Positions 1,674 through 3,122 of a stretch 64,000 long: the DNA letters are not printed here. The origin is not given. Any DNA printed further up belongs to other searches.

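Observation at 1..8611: Sigma-54-controlled island coupling an HcnABC/PDH1-like four-subunit dehydrogenase to a tungsten-type aldehyde:ferredoxin oxidoreductase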

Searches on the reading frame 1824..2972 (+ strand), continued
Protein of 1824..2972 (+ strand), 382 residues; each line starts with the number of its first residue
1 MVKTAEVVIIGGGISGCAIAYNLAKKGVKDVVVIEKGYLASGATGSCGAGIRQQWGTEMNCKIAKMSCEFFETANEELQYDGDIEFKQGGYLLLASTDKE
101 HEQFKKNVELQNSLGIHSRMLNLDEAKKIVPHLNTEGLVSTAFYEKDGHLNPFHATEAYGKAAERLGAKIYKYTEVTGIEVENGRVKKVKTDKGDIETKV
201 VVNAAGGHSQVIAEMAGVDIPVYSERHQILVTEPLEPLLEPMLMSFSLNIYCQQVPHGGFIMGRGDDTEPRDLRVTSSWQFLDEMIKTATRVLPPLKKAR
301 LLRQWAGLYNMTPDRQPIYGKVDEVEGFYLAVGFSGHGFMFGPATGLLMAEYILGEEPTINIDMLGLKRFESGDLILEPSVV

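Call 74: search_protein_families(library=ncbifam, proteins=[window:1824-2972:+], max_evalue=0.001)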
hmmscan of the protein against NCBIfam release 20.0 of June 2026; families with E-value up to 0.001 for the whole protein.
window:1824-2972:+ (382 aa): 47 families (the best 25 are shown)
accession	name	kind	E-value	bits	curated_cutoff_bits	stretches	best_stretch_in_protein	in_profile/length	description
TIGR01373.1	soxB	subfamily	7.1e-65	219.4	529.45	1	5-376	31-405/407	sarcosine oxidase subunit beta family protein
TIGR02352.1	thiamin_ThiO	equivalog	6.1e-42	144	250.8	1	7-356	1-350/351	glycine oxidase ThiO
NF008425.0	PRK11259.1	equivalog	5.5e-29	101.3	257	1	3-371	3-376/377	N-methyl-L-tryptophan oxidase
NF001933.0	PRK00711.1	subfamily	5e-28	98.3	383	2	62-223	110-271/429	D-amino acid dehydrogenase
TIGR01377.1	soxA_mon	subfamily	2.4e-27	95.7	479.65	1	6-372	2-377/381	amino oxidase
TIGR03377.1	glycerol3P_GlpA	equivalog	9.5e-27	93.7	552.8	1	6-308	1-303/530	anaerobic glycerol-3-phosphate dehydrogenase subunit GlpA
NF008313.0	PRK11101.1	equivalog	3.6e-21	75.3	425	1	4-231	8-235/548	anaerobic glycerol-3-phosphate dehydrogenase subunit A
TIGR03364.1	HpnW_proposed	hypoth_equivalog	1.4e-20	73.7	285.1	1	6-210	2-198/365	TIGR03364 family FAD-dependent oxidoreductase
NF033460.1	glycerol3P_ox_II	equivalog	5.8e-20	71.8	460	1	6-219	3-218/361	type 2 glycerol-3-phosphate oxidase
TIGR03197.1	MnmC_Cterm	equivalog_domain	1.3e-19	70.5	174.2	1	7-327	2-321/400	FAD-dependent 5-carboxymethylaminomethyl-2-thiouridine(34) oxidoreductase MnmC1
NF002480.1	PRK01747.1-1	equivalog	2.2e-18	66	540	1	4-356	248-620/645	bifunctional tRNA (5-methylaminomethyl-2-thiouridine)(34)-methyltransferase MnmC2/FAD-dependent 5-carboxymethylaminomethyl-2-thiouridine(34)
NF050086.1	pipecolate_AmaA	exception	1.5e-16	60.1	600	1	4-209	25-237/425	L-pipecolate oxidase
NF008726.1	PRK11728.1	equivalog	4.6e-16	58.6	299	1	6-220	2-213/389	L-2-hydroxyglutarate oxidase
NF009074.0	PRK12409.1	equivalog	2.4e-14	53.3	494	1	71-224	119-273/410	D-amino acid dehydrogenase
TIGR03329.1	Phn_aa_oxid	hypoth_equivalog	6.2e-14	51.6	632.8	1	3-356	23-394/460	putative aminophosphonate oxidoreductase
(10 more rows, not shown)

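Call 76: search_protein_families(library=ncbifam, proteins=[L081:2754-4547:-, L082:4006-5781:+, L095:3673-5463:-, L095:11454-12905:+, L107:5825-7606:+, L126:4998-6743:+, L121:3283-4686:+], max_evalue=1e-100)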
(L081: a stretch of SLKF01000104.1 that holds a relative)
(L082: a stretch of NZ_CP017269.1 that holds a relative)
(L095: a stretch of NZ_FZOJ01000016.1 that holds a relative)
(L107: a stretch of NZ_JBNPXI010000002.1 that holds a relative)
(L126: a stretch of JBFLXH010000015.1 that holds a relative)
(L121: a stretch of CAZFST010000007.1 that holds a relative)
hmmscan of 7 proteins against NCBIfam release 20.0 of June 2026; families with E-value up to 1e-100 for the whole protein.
L081:2754-4547:- (597 aa): 1 family
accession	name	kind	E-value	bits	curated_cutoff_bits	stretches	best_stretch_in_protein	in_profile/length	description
NF041552.1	TF_PrdR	equivalog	8.5e-222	737.5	795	1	11-592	5-576/577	sigma-54 dependent transcriptional regulator PrdR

L082:4006-5781:+ (591 aa): 2 families
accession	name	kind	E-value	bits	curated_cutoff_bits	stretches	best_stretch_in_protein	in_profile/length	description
NF041552.1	TF_PrdR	equivalog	6.8e-235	780.8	795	1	8-584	5-577/577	sigma-54 dependent transcriptional regulator PrdR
NF008469.0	PRK11361.1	equivalog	6e-101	338.4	714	1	256-588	121-459/461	acetoacetate metabolism transcriptional regulator AtoC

L095:3673-5463:- (596 aa): 1 family
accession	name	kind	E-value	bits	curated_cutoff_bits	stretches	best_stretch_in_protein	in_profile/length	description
NF041552.1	TF_PrdR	equivalog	2e-234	779.3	795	1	14-594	4-577/577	sigma-54 dependent transcriptional regulator PrdR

L095:11454-12905:+ (483 aa): 1 family
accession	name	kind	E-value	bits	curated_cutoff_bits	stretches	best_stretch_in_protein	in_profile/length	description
NF041552.1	TF_PrdR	equivalog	1.4e-112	376.9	795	1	10-470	133-577/577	sigma-54 dependent transcriptional regulator PrdR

L107:5825-7606:+ (593 aa): 1 family
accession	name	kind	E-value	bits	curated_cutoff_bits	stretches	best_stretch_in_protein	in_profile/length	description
NF041552.1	TF_PrdR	equivalog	3.2e-197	656.4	795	1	9-590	4-577/577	sigma-54 dependent transcriptional regulator PrdR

L126:4998-6743:+ (581 aa): 4 families
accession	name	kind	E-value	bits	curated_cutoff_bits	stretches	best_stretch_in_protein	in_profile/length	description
NF041552.1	TF_PrdR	equivalog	5.5e-180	599.5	795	1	11-576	7-575/577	sigma-54 dependent transcriptional regulator PrdR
TIGR01817.1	nifA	equivalog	4.8e-107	358.9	528.85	1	244-513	171-438/534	nif-specific transcriptional activator NifA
NF008469.0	PRK11361.1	equivalog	2.5e-106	356.2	714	1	266-580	140-457/461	acetoacetate metabolism transcriptional regulator AtoC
TIGR02915.1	PEP_resp_reg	equivalog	5.9e-104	348.4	502.6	1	257-579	129-444/445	PEP-CTERM-box response regulator transcription factor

L121:3283-4686:+ (467 aa): 1 family
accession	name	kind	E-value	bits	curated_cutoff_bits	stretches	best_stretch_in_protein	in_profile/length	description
NF041552.1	TF_PrdR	equivalog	1.1e-169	565.5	795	1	13-456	133-577/577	sigma-54 dependent transcriptional regulator PrdR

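Call 82: find_encoding_contigs(protein=window:1824-2972:+, flank=10000, max_places=4)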
Protein window:1824-2972:+ (382 aa): 15 contigs read that carry it; 4 places shown.
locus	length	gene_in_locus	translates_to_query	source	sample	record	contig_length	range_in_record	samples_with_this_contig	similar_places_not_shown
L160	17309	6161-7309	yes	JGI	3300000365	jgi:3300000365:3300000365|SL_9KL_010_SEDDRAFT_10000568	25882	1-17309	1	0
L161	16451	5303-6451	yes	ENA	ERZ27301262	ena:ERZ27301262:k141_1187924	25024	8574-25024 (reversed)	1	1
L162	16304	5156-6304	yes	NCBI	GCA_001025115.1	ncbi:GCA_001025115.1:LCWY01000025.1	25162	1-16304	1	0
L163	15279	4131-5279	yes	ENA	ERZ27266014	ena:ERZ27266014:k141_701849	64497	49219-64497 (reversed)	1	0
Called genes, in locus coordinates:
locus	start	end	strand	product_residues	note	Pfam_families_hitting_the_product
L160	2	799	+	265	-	PF07355:GRDB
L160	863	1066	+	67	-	-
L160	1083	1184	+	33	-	-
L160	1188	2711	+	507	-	PF00209:SNF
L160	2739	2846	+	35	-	-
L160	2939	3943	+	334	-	PF05544:Pro_racemase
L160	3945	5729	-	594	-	-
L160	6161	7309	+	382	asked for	PF00890:FAD_binding_2 (faint), PF01266:DAO, PF01494:FAD_binding_3 (faint), PF03486:HI0933_like (faint), PF13450:NAD_binding_8 (weak), PF13738:Pyr_redox_3 (faint)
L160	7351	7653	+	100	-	PF13510:Fer2_4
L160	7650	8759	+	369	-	PF00070:Pyr_redox (faint), PF00890:FAD_binding_2 (weak), PF01134:GIDA (faint), PF01266:DAO (faint), PF03486:HI0933_like (weak), PF07992:Pyr_redox_2, PF12831:FAD_oxidored, PF13450:NAD_binding_8 (weak), +2 more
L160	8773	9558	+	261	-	PF14697:Fer4_21 (weak), PF04324:Fer2_BFD, PF17806:SO_alpha_A3 (weak)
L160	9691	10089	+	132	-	PF12797:Fer4_2 (faint), PF13183:Fer4_8, PF13237:Fer4_10 (weak), PF14697:Fer4_21 (weak), PF12838:Fer4_7, PF13187:Fer4_9 (weak), PF13237:Fer4_10, PF00037:Fer4 (weak), +6 more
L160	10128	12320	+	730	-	PF02730:AFOR_N, PF01314:AFOR_C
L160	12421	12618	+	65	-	PF02597:ThiS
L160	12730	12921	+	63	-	-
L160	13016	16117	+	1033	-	-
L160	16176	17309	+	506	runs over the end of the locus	PF00221:Lyase_aromatic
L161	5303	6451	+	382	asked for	PF00890:FAD_binding_2 (faint), PF01266:DAO, PF01494:FAD_binding_3 (faint), PF03486:HI0933_like (faint), PF13450:NAD_binding_8 (weak), PF13738:Pyr_redox_3 (faint)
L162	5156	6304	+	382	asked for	PF00890:FAD_binding_2 (faint), PF01266:DAO, PF01494:FAD_binding_3 (faint), PF03486:HI0933_like (faint), PF13450:NAD_binding_8 (weak), PF13738:Pyr_redox_3 (faint)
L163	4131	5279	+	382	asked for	PF00890:FAD_binding_2 (faint), PF01266:DAO, PF01494:FAD_binding_3 (faint), PF03486:HI0933_like (faint), PF13450:NAD_binding_8 (weak), PF13738:Pyr_redox_3 (faint)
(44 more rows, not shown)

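Call 83: search_protein_families(library=ncbifam, proteins=[L160:2-799:+, L160:863-1066:+, L160:1083-1184:+, L160:1188-2711:+, L160:2739-2846:+, L160:2939-3943:+, L160:3945-5729:-], max_evalue=0.001)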
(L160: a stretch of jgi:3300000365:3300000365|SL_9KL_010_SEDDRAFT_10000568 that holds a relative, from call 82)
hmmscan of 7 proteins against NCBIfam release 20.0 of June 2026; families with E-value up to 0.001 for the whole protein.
L160:2-799:+ (265 aa): 6 families
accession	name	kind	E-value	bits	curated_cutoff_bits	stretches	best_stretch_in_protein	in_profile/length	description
TIGR01918.1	various_sel_PB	subfamily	1.7e-117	393.1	65.45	1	1-265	81-345/431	glycine/betaine/sarcosine/D-proline family reductase selenoprotein B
TIGR01917.1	gly_red_sel_B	equivalog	1.8e-109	366.5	602.2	1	1-265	81-345/431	glycine reductase complex selenoprotein B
NF040794.1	sarcosine_GrdF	exception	6.4e-109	364.5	800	1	1-265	85-349/435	sarcosine reductase complex component B subunit beta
NF040795.1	betaine_GrdH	exception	3.7e-101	339.2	775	1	1-265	80-346/435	betaine reductase selenoprotein B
TIGR04483.1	D_pro_red_PrdB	equivalog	3.9e-17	62.5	300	1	122-264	8-146/238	D-proline reductase (dithiol) protein PrdB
NF041545.1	GrdB_like_no_Se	equivalog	0.00017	21.4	175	1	1-79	82-162/171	GrdB-related putative oxidoreductase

L160:863-1066:+ (67 aa): 4 families
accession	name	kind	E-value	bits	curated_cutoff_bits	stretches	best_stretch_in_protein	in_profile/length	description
TIGR01917.1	gly_red_sel_B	equivalog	1.4e-24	86.8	602.2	1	1-64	368-431/431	glycine reductase complex selenoprotein B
TIGR01918.1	various_sel_PB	subfamily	6.8e-24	84.6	65.45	1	2-64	369-431/431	glycine/betaine/sarcosine/D-proline family reductase selenoprotein B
NF040794.1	sarcosine_GrdF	exception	9.4e-24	83.8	800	1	1-64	372-435/435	sarcosine reductase complex component B subunit beta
NF040795.1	betaine_GrdH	exception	1.2e-19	70.5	775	1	2-67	370-435/435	betaine reductase selenoprotein B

L160:1083-1184:+ (33 aa): 0 families

L160:1188-2711:+ (507 aa): 1 family
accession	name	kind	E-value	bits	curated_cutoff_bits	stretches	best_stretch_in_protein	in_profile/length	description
NF037979.1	Na_transp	subfamily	1e-24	87.3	50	1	17-369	9-345/419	sodium-dependent transporter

L160:2739-2846:+ (35 aa): 0 families

L160:2939-3943:+ (334 aa): 6 families
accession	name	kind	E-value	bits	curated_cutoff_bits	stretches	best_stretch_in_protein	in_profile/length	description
NF010576.0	PRK13969.1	equivalog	8.2e-141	468.8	556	1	1-333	1-334/335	proline racemase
NF045511.1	TransHydProDhtase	equivalog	3e-92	309.3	540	1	1-334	1-335/335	trans-3-hydroxy-L-proline dehydratase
NF010578.0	PRK13971.1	equivalog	3.5e-91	305.8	376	1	7-333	6-332/333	4-hydroxyproline epimerase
NF047722.1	T3LHypDht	equivalog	9.1e-67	225.5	550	1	1-333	1-335/341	trans-3-hydroxy-L-proline dehydratase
NF052296.1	HdxProlEpimProt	equivalog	1.7e-60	205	450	1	8-331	2-308/309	4-hydroxyproline epimerase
NF010577.0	PRK13970.1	equivalog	3.7e-49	167.7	442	1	6-330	4-308/311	4-hydroxyproline epimerase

L160:3945-5729:- (594 aa): 38 families (the best 25 are shown)
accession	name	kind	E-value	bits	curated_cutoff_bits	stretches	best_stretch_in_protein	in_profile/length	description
NF041552.1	TF_PrdR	equivalog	8.5e-222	737.5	795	1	8-589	5-576/577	sigma-54 dependent transcriptional regulator PrdR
NF008469.0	PRK11361.1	equivalog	1.8e-103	346.7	714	1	254-592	119-457/461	acetoacetate metabolism transcriptional regulator AtoC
TIGR01817.1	nifA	equivalog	8.1e-94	315.3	528.85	1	254-591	175-529/534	nif-specific transcriptional activator NifA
TIGR02915.1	PEP_resp_reg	equivalog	4.5e-89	299.3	502.6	1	260-591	122-444/445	PEP-CTERM-box response regulator transcription factor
TIGR01818.1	ntrC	equivalog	7.7e-88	295.3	558.6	1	276-587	135-461/463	nitrogen regulation protein NR(I)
NF038308.1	RNA_repair_RtcR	equivalog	3.7e-87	293.4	650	1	245-583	148-505/530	RNA repair transcriptional activator RtcR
NF003451.0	PRK05022.1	equivalog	1.3e-86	291.4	476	1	243-583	161-502/512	nitric oxide reductase transcriptional regulator NorR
NF050807.1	TransRegFlbDCaul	equivalog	1.1e-85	288.2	750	1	280-590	123-439/454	sigma-54-dependent transcriptional regulator FlbD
TIGR02329.1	propionate_PrpR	equivalog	1.3e-85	288.1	499.2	1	268-587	205-525/526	propionate catabolism operon regulatory protein PrpR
NF011953.0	PRK15424.1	equivalog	7.5e-82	275.6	703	1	262-590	206-535/538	propionate catabolism operon regulatory protein PrpR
NF041946.1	LuxO_transreg_Vib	equivalog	9.1e-77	258.8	800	1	277-589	135-460/463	quorum-sensing sigma-54 dependent transcriptional regulator LuxO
NF049963.1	RespRegFlgRCampy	domain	3.4e-76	256.8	750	1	255-590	120-428/429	fla regulon two-component system response regulator FlgR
NF041906.1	V4R_TF_MobR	exception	5.4e-76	256.2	999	1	250-587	207-542/544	phenol degradation transcriptional regulator MobR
NF007689.0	PRK10365.1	equivalog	1.7e-75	254.5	760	1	243-586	110-439/441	sigma-54-dependent response regulator transcription factor ZraR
NF011695.0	PRK15115.1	equivalog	6.1e-75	252.7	763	1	275-591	135-438/445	two-component system response regulator GlrR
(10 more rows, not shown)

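Call 86: search_protein_families(library=ncbifam, proteins=[L151:15-554:+, L151:754-1125:+, L151:1180-2466:+, L151:2494-3546:+, L151:3561-3800:+, L151:3797-5578:+, L151:5865-7370:+], max_evalue=0.00001)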
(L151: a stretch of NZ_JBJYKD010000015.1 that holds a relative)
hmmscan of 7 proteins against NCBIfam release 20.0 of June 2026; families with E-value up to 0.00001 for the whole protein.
L151:15-554:+ (179 aa): 8 families
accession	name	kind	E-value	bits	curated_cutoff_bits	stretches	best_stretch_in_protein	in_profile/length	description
TIGR03944.1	dehyd_SbnB_fam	equivalog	2.6e-15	56.3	326.9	1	2-178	149-325/327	2,3-diaminopropionate biosynthesis protein SbnB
TIGR02371.1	ala_DH_arch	equivalog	4.3e-14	52.4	409.15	1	9-177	151-322/325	alanine dehydrogenase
NF006379.0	PRK08618.1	equivalog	2.4e-13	50.1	417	1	8-177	149-324/326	ornithine cyclodeaminase family protein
NF004848.0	PRK06199.1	subfamily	1.8e-11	43.7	362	1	127-179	320-372/379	tyramine oxidase subunit B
NF005762.1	PRK07589.1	equivalog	2.6e-09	36.5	350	1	6-178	148-319/334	ornithine cyclodeaminase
NF006141.0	PRK08291.1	equivalog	1.9e-08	33.6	408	1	8-175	154-326/330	cyclodeaminase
TIGR02992.1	ectoine_eutC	equivalog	7.3e-08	31.9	471.65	1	9-175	152-323/326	ectoine utilization protein EutC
NF004793.0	PRK06141.1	equivalog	3.8e-06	26.1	322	0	7-78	146-213/314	bifunctional Delta(1)-pyrroline-2-carboxylate/Delta(1)-piperideine-2-carboxylate reductase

L151:754-1125:+ (123 aa): 1 family
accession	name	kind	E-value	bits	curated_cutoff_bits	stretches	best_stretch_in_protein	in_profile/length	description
NF038093.1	GrdX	subfamily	1.4e-23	83.1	40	1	6-109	2-111/119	GrdX family protein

L151:1180-2466:+ (428 aa): 3 families
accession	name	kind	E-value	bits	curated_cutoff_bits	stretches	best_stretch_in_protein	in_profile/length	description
NF040793.1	sarcosine_GrdG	exception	4.7e-175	582.5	780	1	1-428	1-428/428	sarcosine reductase complex component B subunit alpha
NF053623.1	fluoroAc_FarE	equivalog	6.5e-56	189.9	675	1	2-392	4-385/419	fluoroacetate reductase subunit FarE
TIGR04480.1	D_pro_red_PrdA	equivalog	7.2e-16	58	700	1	6-339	173-509/587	D-proline reductase (dithiol) proprotein PrdA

L151:2494-3546:+ (350 aa): 6 families
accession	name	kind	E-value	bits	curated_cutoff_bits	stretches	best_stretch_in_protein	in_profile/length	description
TIGR01918.1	various_sel_PB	subfamily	1.3e-145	485.7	65.45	1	6-350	1-345/431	glycine/betaine/sarcosine/D-proline family reductase selenoprotein B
NF040794.1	sarcosine_GrdF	exception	1.6e-142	475.2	800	1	3-350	2-349/435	sarcosine reductase complex component B subunit beta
TIGR01917.1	gly_red_sel_B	equivalog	1.8e-133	445.6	602.2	1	6-350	1-345/431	glycine reductase complex selenoprotein B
NF040795.1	betaine_GrdH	exception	9e-125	417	775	1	7-350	2-346/435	betaine reductase selenoprotein B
NF041545.1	GrdB_like_no_Se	equivalog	5.3e-27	94.6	175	1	6-162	1-160/171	GrdB-related putative oxidoreductase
TIGR04483.1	D_pro_red_PrdB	equivalog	6.2e-13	48.7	300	1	223-349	24-146/238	D-proline reductase (dithiol) protein PrdB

L151:3561-3800:+ (79 aa): 0 families

L151:3797-5578:+ (593 aa): 7 families
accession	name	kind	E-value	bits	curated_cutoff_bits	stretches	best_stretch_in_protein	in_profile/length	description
NF041847.1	transduc_aer2_vibrio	equivalog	2.6e-23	82.2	1200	1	266-456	584-760/804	aerotaxis transducer Aer2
NF047851.1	MCPCitTducer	equivalog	1.4e-22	80.5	900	1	253-366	333-446/553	methyl-accepting chemotaxis citrate transducer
NF007309.0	PRK09793.1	equivalog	6.7e-20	71.5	903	1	256-432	333-495/533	methyl-accepting chemotaxis protein IV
NF011622.0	PRK15048.1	equivalog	1.5e-19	70.6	900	1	256-432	335-500/553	methyl-accepting chemotaxis protein II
NF058645.1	MCPCtpMPsAe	equivalog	8.6e-18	64.4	900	1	149-449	271-550/558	methyl-accepting chemotaxis protein CtpM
NF011615.0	PRK15041.1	equivalog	1.4e-17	63.6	947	1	257-447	338-517/554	methyl-accepting chemotaxis protein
NF050802.1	AspChtxCcaA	equivalog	1.9e-17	62.9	1300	1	272-406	564-687/700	aspartate chemotaxis receptor CcaA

L151:5865-7370:+ (501 aa): 1 family
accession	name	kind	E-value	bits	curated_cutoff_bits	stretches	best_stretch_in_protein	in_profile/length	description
NF037979.1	Na_transp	subfamily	1.9e-27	96.3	50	1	34-408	11-373/419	sodium-dependent transporter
